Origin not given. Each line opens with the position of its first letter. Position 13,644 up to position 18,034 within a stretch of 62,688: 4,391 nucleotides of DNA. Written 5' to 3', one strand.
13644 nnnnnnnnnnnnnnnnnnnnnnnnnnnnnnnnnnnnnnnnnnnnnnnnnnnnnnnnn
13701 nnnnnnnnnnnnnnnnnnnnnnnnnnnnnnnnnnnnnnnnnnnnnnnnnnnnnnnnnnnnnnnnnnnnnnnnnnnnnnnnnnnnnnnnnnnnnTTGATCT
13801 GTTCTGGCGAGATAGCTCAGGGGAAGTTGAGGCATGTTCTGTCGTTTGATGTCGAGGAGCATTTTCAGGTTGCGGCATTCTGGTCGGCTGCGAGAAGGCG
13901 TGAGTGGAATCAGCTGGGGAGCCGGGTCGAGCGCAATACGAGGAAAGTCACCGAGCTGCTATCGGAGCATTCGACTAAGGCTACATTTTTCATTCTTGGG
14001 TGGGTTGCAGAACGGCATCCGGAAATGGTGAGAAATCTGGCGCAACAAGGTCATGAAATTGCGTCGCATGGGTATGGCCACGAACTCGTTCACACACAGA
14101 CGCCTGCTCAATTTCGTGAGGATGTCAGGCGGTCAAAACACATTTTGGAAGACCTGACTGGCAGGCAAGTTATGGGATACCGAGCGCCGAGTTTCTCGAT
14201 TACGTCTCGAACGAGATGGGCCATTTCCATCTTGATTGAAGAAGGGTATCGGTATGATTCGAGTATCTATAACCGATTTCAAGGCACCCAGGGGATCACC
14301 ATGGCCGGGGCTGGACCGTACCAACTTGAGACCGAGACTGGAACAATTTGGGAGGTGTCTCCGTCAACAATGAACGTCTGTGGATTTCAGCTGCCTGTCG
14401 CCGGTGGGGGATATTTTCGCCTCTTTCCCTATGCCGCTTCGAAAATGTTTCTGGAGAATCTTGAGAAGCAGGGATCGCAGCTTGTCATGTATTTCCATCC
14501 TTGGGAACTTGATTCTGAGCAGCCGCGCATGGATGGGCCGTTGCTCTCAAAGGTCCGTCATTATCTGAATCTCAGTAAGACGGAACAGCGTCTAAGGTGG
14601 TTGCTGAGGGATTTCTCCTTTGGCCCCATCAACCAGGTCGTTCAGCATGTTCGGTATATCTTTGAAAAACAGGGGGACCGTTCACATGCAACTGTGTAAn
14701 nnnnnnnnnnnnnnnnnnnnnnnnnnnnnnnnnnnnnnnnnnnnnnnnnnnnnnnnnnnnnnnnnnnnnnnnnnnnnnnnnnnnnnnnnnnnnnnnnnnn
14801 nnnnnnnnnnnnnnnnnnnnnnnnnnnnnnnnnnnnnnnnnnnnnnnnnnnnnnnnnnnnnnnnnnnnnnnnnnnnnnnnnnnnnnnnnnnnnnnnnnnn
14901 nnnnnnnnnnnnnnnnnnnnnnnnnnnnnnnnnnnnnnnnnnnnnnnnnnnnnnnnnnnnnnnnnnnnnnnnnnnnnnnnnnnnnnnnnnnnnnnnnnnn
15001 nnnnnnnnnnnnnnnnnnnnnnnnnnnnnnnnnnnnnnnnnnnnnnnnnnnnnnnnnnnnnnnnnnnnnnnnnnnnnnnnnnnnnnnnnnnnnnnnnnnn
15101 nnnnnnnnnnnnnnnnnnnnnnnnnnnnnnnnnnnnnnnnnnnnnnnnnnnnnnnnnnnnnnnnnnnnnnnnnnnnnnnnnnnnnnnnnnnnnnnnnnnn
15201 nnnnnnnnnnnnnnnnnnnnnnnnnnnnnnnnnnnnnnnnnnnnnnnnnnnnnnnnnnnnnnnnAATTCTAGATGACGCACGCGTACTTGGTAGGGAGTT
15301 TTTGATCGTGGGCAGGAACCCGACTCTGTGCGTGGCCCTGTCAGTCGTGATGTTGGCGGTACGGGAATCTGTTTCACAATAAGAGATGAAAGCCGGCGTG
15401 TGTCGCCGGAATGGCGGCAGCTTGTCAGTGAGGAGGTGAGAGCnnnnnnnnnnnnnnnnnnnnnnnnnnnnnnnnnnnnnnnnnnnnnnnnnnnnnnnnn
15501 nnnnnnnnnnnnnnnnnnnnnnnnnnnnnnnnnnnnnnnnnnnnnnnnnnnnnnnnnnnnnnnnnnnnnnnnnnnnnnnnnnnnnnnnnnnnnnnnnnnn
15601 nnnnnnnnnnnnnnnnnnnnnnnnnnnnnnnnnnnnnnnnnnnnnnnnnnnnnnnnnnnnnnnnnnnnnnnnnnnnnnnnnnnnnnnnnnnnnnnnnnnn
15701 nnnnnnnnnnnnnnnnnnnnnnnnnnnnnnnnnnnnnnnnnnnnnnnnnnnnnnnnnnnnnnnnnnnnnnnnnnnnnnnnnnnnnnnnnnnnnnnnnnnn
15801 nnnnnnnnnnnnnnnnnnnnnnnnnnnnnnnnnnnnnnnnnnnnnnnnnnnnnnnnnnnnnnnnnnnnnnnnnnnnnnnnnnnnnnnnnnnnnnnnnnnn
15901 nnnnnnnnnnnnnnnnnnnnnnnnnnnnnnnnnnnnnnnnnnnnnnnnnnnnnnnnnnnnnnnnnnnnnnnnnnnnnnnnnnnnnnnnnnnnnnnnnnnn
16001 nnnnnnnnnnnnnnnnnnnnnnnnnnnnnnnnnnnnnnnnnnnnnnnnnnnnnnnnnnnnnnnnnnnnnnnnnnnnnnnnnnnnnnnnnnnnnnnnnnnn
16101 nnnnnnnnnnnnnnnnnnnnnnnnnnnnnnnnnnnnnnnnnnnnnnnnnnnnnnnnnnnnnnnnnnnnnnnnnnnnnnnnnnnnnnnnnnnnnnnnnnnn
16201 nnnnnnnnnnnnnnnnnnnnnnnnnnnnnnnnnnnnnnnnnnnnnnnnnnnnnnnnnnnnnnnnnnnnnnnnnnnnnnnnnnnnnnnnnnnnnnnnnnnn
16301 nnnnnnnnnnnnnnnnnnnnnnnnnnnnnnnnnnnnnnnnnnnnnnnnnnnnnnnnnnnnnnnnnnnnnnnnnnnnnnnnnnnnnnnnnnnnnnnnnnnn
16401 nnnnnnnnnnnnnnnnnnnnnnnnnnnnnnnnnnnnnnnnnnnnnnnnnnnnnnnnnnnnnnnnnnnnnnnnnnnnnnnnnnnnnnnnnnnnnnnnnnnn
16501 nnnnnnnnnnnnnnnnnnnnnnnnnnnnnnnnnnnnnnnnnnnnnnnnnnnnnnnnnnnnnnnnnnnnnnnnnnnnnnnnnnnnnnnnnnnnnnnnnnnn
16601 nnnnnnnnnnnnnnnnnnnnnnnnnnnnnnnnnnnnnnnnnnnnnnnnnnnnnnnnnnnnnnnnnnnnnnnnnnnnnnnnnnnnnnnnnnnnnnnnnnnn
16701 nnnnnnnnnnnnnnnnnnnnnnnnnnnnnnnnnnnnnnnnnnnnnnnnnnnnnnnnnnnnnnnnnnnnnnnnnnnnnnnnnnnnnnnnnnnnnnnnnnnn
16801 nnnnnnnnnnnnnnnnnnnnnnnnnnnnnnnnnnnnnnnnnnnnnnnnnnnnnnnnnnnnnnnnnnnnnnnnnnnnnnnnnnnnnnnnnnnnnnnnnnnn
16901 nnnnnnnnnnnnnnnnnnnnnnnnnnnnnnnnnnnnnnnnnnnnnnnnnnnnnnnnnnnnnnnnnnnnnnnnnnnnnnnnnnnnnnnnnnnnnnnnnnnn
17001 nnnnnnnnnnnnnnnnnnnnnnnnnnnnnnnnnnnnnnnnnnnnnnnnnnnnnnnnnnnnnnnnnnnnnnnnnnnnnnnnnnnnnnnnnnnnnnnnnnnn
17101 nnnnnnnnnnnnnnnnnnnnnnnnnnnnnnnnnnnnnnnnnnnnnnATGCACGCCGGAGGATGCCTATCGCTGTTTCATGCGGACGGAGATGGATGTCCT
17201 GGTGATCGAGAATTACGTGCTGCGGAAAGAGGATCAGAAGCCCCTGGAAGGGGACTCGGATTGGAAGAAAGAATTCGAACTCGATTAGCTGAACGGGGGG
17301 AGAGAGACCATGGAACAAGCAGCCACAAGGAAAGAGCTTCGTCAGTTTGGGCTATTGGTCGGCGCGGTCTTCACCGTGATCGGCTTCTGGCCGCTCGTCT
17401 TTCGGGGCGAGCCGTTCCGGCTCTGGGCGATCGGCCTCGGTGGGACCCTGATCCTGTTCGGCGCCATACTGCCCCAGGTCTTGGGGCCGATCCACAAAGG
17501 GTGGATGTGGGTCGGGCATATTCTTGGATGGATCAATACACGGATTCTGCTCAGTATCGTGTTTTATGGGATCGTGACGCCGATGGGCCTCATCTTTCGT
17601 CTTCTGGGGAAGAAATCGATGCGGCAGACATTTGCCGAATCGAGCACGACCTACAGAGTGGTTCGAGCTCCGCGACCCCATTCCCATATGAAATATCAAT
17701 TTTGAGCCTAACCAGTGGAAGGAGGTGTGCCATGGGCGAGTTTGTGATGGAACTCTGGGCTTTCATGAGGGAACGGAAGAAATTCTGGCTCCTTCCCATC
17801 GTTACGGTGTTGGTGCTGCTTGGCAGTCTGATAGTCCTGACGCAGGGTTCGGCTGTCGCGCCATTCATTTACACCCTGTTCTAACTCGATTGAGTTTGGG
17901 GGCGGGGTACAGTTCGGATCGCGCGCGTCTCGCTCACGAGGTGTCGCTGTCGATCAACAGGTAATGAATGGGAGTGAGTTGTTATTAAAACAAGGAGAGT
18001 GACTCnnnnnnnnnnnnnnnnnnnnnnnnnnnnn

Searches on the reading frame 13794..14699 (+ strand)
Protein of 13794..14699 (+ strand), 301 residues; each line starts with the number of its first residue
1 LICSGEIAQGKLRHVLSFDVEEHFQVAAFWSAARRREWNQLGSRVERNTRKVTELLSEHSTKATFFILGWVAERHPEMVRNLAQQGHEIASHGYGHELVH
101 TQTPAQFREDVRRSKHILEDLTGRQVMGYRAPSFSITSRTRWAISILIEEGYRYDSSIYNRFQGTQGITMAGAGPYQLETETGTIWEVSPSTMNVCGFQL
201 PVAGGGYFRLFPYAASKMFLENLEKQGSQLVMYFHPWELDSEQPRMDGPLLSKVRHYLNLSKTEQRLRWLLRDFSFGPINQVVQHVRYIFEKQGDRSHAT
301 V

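Call 6: search_protein_families(library=pfam, proteins=[window:13794-14699:+])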
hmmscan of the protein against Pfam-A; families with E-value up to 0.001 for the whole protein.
window:13794-14699:+ (301 aa): 3 families
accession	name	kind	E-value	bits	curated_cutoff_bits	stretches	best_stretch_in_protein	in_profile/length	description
PF11959.13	DUF3473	-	6e-39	133.4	29.6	1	156-283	1-129/130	Domain of unknown function (DUF3473)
PF01522.26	Polysacc_deac_1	-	3.9e-23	82.2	23.1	1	46-144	18-116/124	Polysaccharide deacetylase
PF10096.14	DUF2334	-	8.8e-06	25.9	26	1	77-238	57-190/203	Uncharacterized protein conserved in bacteria (DUF2334)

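Call 53: search_protein_families(library=ncbifam, proteins=[window:13794-14699:+])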
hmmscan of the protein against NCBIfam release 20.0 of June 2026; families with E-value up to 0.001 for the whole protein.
window:13794-14699:+ (301 aa): 9 families
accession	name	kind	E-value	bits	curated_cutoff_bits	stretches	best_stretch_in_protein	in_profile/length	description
TIGR03006.1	pepcterm_polyde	equivalog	2.7e-105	351.4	276.2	1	16-283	3-271/272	XrtA system polysaccharide deacetylase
TIGR02764.1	spore_ybaN_pdaB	equivalog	1e-19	71.1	237.4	1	46-140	18-112/191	polysaccharide deacetylase family sporulation protein PdaB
NF045821.1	PgAcgDacpgdA1_Bac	equivalog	9.7e-16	57.5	400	1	49-143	103-198/282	peptidoglycan-N-acetylglucosamine deacetylase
TIGR04243.1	nodulat_NodB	equivalog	8.8e-15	54.7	240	1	49-132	17-101/197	chitooligosaccharide deacetylase NodB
TIGR02884.1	spore_pdaA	equivalog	1.2e-11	44.8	298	1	48-134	51-137/224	delta-lactam-biosynthetic de-N-acetylase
TIGR02873.1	spore_ylxY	hypoth_equivalog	1.2e-10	41.1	391.5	1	50-136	101-187/268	probable sporulation protein, polysaccharide deacetylase family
TIGR03212.1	uraD_N-term-dom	equivalog_domain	1.2e-09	37.6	424.6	1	50-160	80-186/297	allantoinase PuuE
NF045822.1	PgAcgDacpgdA2_Bac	equivalog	2.1e-08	33.8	400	1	49-137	84-172/274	peptidoglycan-N-acetylglucosamine deacetylase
NF045820.1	PgAcgDacpgdA_Strep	equivalog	6.1e-05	22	800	1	48-141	282-375/463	peptidoglycan-N-acetylglucosamine deacetylase PgdA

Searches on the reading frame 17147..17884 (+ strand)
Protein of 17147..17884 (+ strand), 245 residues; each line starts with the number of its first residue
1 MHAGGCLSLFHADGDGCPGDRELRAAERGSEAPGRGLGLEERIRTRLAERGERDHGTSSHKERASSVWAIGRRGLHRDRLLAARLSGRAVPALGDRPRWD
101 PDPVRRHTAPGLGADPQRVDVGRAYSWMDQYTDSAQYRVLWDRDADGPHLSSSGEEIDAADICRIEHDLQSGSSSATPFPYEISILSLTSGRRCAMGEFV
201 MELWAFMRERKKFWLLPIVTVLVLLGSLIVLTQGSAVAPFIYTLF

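Call 3: search_protein_families(library=pfam, proteins=[window:17147-17884:+])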
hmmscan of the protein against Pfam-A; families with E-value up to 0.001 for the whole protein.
window:17147-17884:+ (245 aa): 1 family
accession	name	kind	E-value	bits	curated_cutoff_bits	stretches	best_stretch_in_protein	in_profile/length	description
PF19451.5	DUF5989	-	5.6e-26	90.8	27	1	198-245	2-49/49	Family of unknown function (DUF5989)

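Call 4: search_protein_families(library=ncbifam, proteins=[window:17147-17884:+])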
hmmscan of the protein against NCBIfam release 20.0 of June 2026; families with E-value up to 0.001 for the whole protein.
window:17147-17884:+ (245 aa): 0 families
